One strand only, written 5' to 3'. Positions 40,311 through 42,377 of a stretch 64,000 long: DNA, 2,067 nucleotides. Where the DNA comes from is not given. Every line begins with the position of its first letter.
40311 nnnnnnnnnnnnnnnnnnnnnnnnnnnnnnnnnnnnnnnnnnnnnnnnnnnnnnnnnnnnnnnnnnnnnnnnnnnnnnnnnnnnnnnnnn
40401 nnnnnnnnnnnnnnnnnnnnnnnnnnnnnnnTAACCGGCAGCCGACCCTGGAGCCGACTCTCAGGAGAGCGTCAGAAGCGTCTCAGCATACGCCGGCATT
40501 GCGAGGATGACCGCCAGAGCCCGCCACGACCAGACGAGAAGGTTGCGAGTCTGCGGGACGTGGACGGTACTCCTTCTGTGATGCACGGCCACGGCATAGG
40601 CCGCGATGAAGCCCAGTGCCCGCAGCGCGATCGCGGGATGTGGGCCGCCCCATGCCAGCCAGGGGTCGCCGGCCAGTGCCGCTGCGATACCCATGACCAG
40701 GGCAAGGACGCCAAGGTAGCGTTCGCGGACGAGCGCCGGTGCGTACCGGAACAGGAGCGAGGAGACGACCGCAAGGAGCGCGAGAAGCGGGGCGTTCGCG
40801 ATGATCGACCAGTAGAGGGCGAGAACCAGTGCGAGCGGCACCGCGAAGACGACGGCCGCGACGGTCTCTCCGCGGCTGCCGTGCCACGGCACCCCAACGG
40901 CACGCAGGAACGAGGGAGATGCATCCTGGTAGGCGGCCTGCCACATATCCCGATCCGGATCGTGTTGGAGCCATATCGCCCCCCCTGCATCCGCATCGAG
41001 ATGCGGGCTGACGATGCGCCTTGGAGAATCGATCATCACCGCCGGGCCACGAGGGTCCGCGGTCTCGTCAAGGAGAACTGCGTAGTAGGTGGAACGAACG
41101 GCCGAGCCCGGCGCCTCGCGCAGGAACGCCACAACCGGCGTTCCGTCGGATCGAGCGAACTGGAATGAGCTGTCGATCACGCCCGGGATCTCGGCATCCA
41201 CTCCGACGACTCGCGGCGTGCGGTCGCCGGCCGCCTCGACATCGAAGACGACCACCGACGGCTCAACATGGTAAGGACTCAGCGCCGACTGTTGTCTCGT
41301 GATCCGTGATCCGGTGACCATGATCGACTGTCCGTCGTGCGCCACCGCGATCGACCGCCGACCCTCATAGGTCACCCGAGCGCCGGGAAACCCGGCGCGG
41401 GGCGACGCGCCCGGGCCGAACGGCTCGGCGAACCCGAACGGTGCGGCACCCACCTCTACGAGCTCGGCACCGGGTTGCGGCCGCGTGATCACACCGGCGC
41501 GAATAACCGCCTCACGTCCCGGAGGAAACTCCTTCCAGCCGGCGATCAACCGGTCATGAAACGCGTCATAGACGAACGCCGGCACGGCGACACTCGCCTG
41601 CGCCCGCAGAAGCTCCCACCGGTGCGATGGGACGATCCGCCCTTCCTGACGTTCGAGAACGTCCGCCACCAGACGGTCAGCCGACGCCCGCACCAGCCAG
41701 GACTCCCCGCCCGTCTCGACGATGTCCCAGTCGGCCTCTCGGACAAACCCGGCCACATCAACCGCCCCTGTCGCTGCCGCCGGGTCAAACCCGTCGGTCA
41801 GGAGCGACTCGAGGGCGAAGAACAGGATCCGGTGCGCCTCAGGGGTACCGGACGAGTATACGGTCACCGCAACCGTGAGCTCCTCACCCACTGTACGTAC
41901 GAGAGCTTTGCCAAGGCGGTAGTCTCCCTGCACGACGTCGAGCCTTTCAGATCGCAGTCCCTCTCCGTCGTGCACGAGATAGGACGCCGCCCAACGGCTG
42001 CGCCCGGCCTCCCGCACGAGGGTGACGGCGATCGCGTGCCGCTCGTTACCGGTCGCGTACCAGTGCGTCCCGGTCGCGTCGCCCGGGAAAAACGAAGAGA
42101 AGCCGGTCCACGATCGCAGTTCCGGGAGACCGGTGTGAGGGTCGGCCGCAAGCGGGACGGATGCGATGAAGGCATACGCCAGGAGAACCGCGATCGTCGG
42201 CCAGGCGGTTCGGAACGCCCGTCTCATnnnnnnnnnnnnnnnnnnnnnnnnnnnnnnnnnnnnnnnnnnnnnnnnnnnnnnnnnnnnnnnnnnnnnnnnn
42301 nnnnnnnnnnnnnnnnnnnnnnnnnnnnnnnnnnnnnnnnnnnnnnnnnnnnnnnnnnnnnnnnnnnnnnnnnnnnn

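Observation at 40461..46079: Peptide/nickel-type ABC importer with fused permease, fused ATPase, and an unknown membrane-anchored 589-aa protein in place of a binding protein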

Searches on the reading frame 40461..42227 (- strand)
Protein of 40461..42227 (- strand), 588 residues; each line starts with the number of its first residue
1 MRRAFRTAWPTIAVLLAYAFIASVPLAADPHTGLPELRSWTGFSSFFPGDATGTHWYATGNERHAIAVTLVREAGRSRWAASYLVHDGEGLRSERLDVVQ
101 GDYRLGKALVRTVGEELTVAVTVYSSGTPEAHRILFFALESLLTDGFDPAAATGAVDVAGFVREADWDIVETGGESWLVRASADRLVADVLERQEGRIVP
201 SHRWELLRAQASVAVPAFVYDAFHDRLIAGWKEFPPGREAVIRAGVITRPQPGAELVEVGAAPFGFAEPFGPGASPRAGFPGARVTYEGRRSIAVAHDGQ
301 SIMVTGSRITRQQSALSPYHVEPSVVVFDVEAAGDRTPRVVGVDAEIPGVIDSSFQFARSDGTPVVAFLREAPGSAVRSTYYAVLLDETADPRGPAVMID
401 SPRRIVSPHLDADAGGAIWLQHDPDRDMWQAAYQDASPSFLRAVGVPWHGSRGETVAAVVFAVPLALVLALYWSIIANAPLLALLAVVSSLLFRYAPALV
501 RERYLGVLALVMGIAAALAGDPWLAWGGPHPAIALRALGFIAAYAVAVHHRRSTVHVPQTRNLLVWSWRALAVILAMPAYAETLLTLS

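Call 4: search_protein_families(library=pfam, proteins=[window:40461-42227:-], max_evalue=0.1)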
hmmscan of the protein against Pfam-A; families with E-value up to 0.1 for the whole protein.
window:40461-42227:- (588 aa): 0 families

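Call 5: search_protein_families(library=ncbifam, proteins=[window:40461-42227:-], max_evalue=0.01)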
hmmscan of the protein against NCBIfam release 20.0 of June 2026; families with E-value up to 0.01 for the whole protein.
window:40461-42227:- (588 aa): 0 families

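Call 6: find_homologous_proteins(query=window:40461-42227:-, max_evalue=0.001)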
Query window:40461-42227:- (588 aa): 3 proteins with E <= 0.001 among 8000 candidates.
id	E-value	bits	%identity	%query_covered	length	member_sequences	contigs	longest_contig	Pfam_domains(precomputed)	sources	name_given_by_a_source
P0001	0.0e+0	1266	98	100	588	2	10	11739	-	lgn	-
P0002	4.1e-156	539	47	96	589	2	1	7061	-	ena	-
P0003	7.3e-156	538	48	94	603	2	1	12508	-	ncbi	-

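Call 7: find_encoding_contigs(protein=P0003, flank=10000, max_places=4)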
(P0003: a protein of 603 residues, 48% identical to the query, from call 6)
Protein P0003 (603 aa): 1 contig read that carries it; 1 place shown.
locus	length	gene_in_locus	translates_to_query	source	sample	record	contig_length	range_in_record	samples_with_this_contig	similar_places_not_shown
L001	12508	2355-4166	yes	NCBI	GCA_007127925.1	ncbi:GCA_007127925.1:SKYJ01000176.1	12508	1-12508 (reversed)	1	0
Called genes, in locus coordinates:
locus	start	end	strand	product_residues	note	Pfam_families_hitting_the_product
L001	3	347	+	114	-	?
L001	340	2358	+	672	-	PF00528:BPD_transp_1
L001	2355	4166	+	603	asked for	-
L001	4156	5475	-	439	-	PF01883:FeS_assembly_P, PF10609:ParA, PF01656:CbiA, PF02374:ArsA_ATPase (weak), PF09140:MipZ (weak), PF13614:AAA_31, PF06155:GBBH-like_N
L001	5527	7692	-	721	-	PF02585:PIG-L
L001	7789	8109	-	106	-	PF02617:ClpS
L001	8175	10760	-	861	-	PF02985:HEAT (faint), PF13513:HEAT_EZ (faint), PF13646:HEAT_2, PF00514:Arm (faint), PF13646:HEAT_2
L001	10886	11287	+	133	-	-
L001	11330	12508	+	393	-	?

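Call 8: find_encoding_contigs(protein=P0002, flank=10000, max_places=4)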
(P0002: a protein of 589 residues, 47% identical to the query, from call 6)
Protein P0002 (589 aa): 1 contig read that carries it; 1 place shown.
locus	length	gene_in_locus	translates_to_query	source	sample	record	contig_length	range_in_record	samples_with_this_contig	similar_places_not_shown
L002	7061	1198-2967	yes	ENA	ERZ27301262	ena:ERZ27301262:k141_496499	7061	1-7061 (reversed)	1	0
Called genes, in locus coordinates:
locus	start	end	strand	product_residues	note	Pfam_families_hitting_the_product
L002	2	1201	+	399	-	?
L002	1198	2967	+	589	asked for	-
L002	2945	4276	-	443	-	PF01883:FeS_assembly_P, PF10609:ParA, PF01656:CbiA, PF02374:ArsA_ATPase (weak), PF09140:MipZ (weak), PF13614:AAA_31 (weak), PF06155:GBBH-like_N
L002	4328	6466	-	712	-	PF02585:PIG-L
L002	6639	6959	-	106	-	PF02617:ClpS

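Call 10: find_related_loci(query=A1, collection=genome_contigs, flank=10000)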
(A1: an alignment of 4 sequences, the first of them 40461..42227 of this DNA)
Query A1 (588 aa) in genome_contigs; peptide patterns used: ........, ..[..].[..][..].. (x = any residue, [..] = any of these).
80 stretches matched a pattern, but none encodes a relative of the query by tblastn (E <= 1e-3).

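Call 14: find_encoding_contigs(protein=P0001, flank=10000, max_places=3)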
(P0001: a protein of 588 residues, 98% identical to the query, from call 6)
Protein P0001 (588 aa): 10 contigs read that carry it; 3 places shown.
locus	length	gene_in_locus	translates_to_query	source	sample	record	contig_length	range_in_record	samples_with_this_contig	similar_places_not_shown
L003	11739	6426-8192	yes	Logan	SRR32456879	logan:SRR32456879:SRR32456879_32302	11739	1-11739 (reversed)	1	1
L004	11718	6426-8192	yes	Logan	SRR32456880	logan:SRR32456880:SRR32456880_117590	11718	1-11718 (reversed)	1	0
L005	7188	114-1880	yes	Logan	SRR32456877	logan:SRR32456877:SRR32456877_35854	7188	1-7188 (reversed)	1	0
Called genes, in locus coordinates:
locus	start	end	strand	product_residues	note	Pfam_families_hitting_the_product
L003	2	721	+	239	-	?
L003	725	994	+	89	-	-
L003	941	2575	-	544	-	PF01343:Peptidase_S49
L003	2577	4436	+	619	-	PF00005:ABC_tran, PF13555:AAA_29 (faint), PF20703:nSTAND1 (faint), PF13191:AAA_16 (faint), PF13401:AAA_22 (faint), PF13304:AAA_21 (weak), PF08352:oligo_HPY, PF00005:ABC_tran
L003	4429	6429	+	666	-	PF00528:BPD_transp_1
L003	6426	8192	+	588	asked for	-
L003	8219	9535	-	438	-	PF01883:FeS_assembly_P, PF10609:ParA, PF01656:CbiA, PF02374:ArsA_ATPase (weak), PF09140:MipZ (weak), PF13614:AAA_31, PF06155:GBBH-like_N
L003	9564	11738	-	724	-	?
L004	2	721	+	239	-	?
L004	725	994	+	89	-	-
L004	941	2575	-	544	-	PF01343:Peptidase_S49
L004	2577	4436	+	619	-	PF00005:ABC_tran, PF13555:AAA_29 (faint), PF20703:nSTAND1 (faint), PF13191:AAA_16 (faint), PF13401:AAA_22 (faint), PF13304:AAA_21 (weak), PF08352:oligo_HPY, PF00005:ABC_tran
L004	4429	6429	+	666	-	PF00528:BPD_transp_1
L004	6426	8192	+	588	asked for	-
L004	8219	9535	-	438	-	PF01883:FeS_assembly_P, PF10609:ParA, PF01656:CbiA, PF02374:ArsA_ATPase (weak), PF09140:MipZ (weak), PF13614:AAA_31, PF06155:GBBH-like_N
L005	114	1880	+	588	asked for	-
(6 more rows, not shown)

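Call 20: search_protein_representatives(alignment_id=A1)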
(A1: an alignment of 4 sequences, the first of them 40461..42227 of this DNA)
Query: 4 sequences, 590 profile positions. Proteins with E-value up to 0.001 (for the whole library): 17; up to 1e-10: 11; up to 1e-30: 7. The best 17 are listed.
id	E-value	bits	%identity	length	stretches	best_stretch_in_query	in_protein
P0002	0.0e+00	1082.2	-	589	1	2-589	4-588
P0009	1.3e-136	472.8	-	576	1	17-589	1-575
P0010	1.7e-62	228.0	-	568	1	14-589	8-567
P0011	1.6e-52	195.1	-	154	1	456-590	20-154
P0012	2.9e-44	167.8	-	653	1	12-588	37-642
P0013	1.3e-35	139.2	-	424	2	399-584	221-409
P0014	1.4e-34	135.9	-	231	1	367-589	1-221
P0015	8.2e-28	113.5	-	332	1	274-583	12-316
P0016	1.9e-20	89.2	-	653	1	292-586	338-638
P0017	4.7e-14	68.0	-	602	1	255-582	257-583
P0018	4.7e-13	64.8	-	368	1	254-575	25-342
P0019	8.2e-10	54.0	-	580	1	221-587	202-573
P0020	1.8e-08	49.6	-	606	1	227-589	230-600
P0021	1.4e-06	43.4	-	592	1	391-529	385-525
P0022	1.9e-06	42.9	-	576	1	414-545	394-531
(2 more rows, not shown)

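Call 25: find_encoding_contigs(protein=P0017, flank=10000, max_places=2)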
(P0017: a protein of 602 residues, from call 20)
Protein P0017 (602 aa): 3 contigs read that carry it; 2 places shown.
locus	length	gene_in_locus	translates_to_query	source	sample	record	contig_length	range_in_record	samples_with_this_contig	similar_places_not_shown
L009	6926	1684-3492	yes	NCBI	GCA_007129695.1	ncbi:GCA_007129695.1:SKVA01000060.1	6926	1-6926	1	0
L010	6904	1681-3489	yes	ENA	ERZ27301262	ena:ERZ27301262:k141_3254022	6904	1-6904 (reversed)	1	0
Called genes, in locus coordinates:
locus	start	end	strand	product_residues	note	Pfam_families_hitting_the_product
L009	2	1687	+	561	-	?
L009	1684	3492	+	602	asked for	-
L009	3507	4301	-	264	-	PF05036:SPOR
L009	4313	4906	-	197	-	PF01121:CoaE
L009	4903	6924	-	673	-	?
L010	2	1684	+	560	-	?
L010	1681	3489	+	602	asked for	-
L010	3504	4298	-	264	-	PF05036:SPOR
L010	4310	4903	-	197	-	PF01121:CoaE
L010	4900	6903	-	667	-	?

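Call 26: find_encoding_contigs(protein=P0021, flank=10000, max_places=2)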
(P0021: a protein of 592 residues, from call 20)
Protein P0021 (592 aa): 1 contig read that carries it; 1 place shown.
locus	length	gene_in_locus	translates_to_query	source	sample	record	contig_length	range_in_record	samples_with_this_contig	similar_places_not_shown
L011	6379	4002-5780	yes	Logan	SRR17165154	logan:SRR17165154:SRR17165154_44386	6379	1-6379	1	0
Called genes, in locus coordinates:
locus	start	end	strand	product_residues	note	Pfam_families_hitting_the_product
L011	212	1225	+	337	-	PF00005:ABC_tran, PF08352:oligo_HPY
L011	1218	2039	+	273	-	PF00005:ABC_tran, PF13304:AAA_21 (faint)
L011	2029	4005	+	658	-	PF00528:BPD_transp_1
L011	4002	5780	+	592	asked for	-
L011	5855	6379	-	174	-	?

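Call 28: search_protein_families(library=pfam, proteins=[L009:2-1687:+, L011:2029-4005:+, L002:2-1201:+], max_evalue=0.01)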
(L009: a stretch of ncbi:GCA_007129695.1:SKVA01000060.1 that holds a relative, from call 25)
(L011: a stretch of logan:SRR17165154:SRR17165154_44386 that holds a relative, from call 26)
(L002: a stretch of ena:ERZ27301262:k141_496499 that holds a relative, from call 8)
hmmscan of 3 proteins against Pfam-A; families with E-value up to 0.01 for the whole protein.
L009:2-1687:+ (561 aa): 1 family
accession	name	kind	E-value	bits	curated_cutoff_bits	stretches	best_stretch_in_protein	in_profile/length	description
PF00528.27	BPD_transp_1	-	1.3e-08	35.2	26.4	1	24-159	44-176/184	Binding-protein-dependent transport system inner membrane component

L011:2029-4005:+ (658 aa): 1 family
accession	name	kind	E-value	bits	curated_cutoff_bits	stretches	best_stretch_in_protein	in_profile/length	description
PF00528.27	BPD_transp_1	-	7.6e-19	68.6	26.4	2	103-264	9-145/184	Binding-protein-dependent transport system inner membrane component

L002:2-1201:+ (399 aa): 2 families
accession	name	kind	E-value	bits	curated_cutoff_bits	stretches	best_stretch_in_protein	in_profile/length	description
PF00528.27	BPD_transp_1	-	0.00011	22.5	26.4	1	207-331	3-132/184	Binding-protein-dependent transport system inner membrane component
PF07694.17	5TM-5TMR_LYT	-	0.0014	18.7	24.6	1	188-247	42-99/169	5TMR of 5TMR-LYT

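Call 30: predict_structure(alignment_id=A2)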
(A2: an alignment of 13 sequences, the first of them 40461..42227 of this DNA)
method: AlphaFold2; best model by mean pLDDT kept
length: 588 residues; sequences in the alignment: 13
mean_pLDDT: 85.9   pTM: 0.81
mean pLDDT of the five models: 85.9, 84.4, 83.1, 82.8, 82.7
residues with pLDDT >= 90: 328; 70-90: 192; 50-70: 46; < 50: 22
segments of 3 or more residues with pLDDT < 50: 1-8, 23-29, 273-278
pLDDT, mean of each block of 10 residues (from residue 1): 46 58 47 80 90 84 93 86 92 91 88 94 75 92 93 87 83 91 92 93 92 91 93 89 94 92 86 49 63 89 94 86 94 74 92 93 93 81 90 88 90 93 90 89 73 83 90 93 95 93 94 94 86 89 93 86 94 89 77
secondary structure, 60 per line:
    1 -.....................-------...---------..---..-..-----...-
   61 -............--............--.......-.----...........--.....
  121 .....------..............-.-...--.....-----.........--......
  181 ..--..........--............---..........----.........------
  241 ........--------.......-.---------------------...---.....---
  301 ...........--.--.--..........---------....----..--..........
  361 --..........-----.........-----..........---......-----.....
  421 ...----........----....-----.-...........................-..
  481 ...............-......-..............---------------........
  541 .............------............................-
elements in order: H2-22 E57-59 E62-73 E76-87 E90-96 E103-113 E116-125 E132-138 H139-145 E154-158 E167-172 E175-182 E185-194 E197-208 E212-221 E226-234 E241-248 E257-263 E293-297 E301-311 E320-329 E339-342 E351-360 E363-372 E378-386 E392-401 E405-410 E416-423 E428-435 H440-443 H452-477 H479-495 H497-502 H504-517 H533-553 H560-587

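Call 34: find_encoding_contigs(protein=P0019, flank=10000, max_places=2)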
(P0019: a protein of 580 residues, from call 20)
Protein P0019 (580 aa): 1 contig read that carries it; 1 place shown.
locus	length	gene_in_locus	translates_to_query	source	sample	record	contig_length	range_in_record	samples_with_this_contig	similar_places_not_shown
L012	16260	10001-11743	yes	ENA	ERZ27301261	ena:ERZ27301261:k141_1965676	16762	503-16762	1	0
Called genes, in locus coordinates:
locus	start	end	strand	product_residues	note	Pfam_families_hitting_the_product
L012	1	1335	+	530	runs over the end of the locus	PF00342:PGI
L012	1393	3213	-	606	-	PF02374:ArsA_ATPase (weak), PF10609:ParA, PF13614:AAA_31, PF01656:CbiA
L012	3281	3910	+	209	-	PF00975:Thioesterase (weak), PF12697:Abhydrolase_6, PF06821:Ser_hydrolase (weak), PF12146:Hydrolase_4 (weak), PF00561:Abhydrolase_1 (faint)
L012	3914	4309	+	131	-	-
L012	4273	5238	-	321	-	PF12146:Hydrolase_4, PF00561:Abhydrolase_1, PF12697:Abhydrolase_6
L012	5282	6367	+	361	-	PF00266:Aminotran_5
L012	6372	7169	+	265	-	PF00005:ABC_tran, PF13401:AAA_22 (weak), PF13304:AAA_21 (faint), PF08352:oligo_HPY (weak)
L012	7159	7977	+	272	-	PF00005:ABC_tran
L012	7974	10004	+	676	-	PF00528:BPD_transp_1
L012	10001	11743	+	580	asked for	-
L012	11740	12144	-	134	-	PF00383:dCMP_cyt_deam_1, PF08211:dCMP_cyt_deam_2 (weak)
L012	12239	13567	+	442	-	PF00359:PTS_EIIA_2, PF02457:DAC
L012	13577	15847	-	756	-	PF23023:Anti-Pycsar_Apyc1, PF00753:Lactamase_B (weak), PF12706:Lactamase_B_2 (weak), PF00027:cNMP_binding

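Call 36: fold_search(model_id=the predicted structure, library=pdb)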
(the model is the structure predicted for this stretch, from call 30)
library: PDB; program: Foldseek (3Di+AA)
matches with E <= 10: 1061; with E <= 0.001: 330
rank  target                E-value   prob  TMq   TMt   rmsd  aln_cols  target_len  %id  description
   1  5joz_B                6.5e-07  1.00  0.28  0.31  16.9       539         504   10  Bacteroides ovatus Xyloglucan PUL GH43B (released 2016-08-10)
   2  6byt_B                9.1e-07  1.00  0.33  0.38  11.8       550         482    7  Complex structure of LOR107 mutant (R320) with tetrasaccharide substrate (released 2018-02-07)
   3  7ukn_A                9.5e-07  1.00  0.18  0.11  26.1       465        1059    8  Crystal Structure of DDB1 in Complex with the H-Box Motif of pUL145 (released 2022-08-10)
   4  6uml_A                1.0e-06  1.00  0.19  0.12  24.1       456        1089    9  Structural Basis for Thalidomide Teratogenicity Revealed by the Cereblon-DDB1-SALL4-Pomalidomide Complex (released 2020-04-15)
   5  1w2t_A                1.2e-06  1.00  0.28  0.35  13.1       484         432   12  beta-fructosidase from Thermotoga maritima in complex with raffinose (released 2005-10-26)
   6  1uyp_A                1.3e-06  1.00  0.30  0.37  13.2       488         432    9  The three-dimensional structure of beta-fructosidase (invertase) from Thermotoga maritima (released 2004-03-22)
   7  9sfm_A                1.4e-06  1.00  0.20  0.11  23.8       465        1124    8  Crystal structure of Cereblon-DDB1 in complex with SB-405483 and Lenalidomide (released 2025-11-19)
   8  9ext_A                1.6e-06  1.00  0.31  0.42  10.5       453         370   10  Crystal structure of Yeast Clathrin Heavy Chain N-terminal domain bound to APL2/AP-1 Beta peptide (LLDL) (released 2024-11-13)
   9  6euf_A                1.8e-06  1.00  0.27  0.32  20.2       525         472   11  The GH43, Beta 1,3 Galactosidase, BT0265 (released 2018-10-17)
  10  5mul                  2.1e-06  1.00  0.39  0.56   7.0       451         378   10  Glycoside Hydrolase BT3686 bound to Glucuronic Acid (released 2017-04-26)
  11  2b5n_D                2.2e-06  1.00  0.34  0.56   7.9       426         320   10  Crystal Structure of the DDB1 BPB Domain (released 2006-02-28)
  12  6byx_A                2.4e-06  1.00  0.33  0.39  11.4       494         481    7  Complex structure of LOR107 mutant (R259N) with tetrasaccharide substrate (released 2018-02-07)
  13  8ojh_A                2.4e-06  1.00  0.18  0.11  23.5       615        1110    7  Crystal structure of human CRBN-DDB1 in complex with compound 4 (released 2023-07-19)
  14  9nxg_B                2.7e-06  1.00  0.27  0.32  15.2       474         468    9  An alpha-l-arabinofuranosidase (AtAbf43C) from Acetivibrio thermocellus DSM1313 (released 2025-08-20)
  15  6byt_A                2.9e-06  1.00  0.34  0.40  10.3       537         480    6  Complex structure of LOR107 mutant (R320) with tetrasaccharide substrate (released 2018-02-07)
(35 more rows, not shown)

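Call 47: search_protein_families(library=pfam, alignment_id=A2, max_evalue=1)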
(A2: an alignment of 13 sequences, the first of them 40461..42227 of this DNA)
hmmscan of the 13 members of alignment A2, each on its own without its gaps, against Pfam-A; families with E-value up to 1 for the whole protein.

A. member 1, window:40461-42227:- (588 aa): 1 family
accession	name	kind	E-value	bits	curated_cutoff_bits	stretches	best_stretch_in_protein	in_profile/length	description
PF24661.1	DUF7649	-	0.23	12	27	1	461-498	8-42/85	Domain of unknown function (DUF7649)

B. families by the number of members that match (of 13 scanned): 5 families
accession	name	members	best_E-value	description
PF13506.12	Glyco_transf_21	1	0.00031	Glycosyl transferase family 21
PF18564.7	Glyco_hydro_5_C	1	0.047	Glycoside hydrolase family 5 C-terminal domain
PF21827.1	New_glue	1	0.13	New glue protein family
PF18313.7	TLP1_add_C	1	0.17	Thiolase-like protein type 1 additional C-terminal domain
PF24661.1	DUF7649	1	0.23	Domain of unknown function (DUF7649)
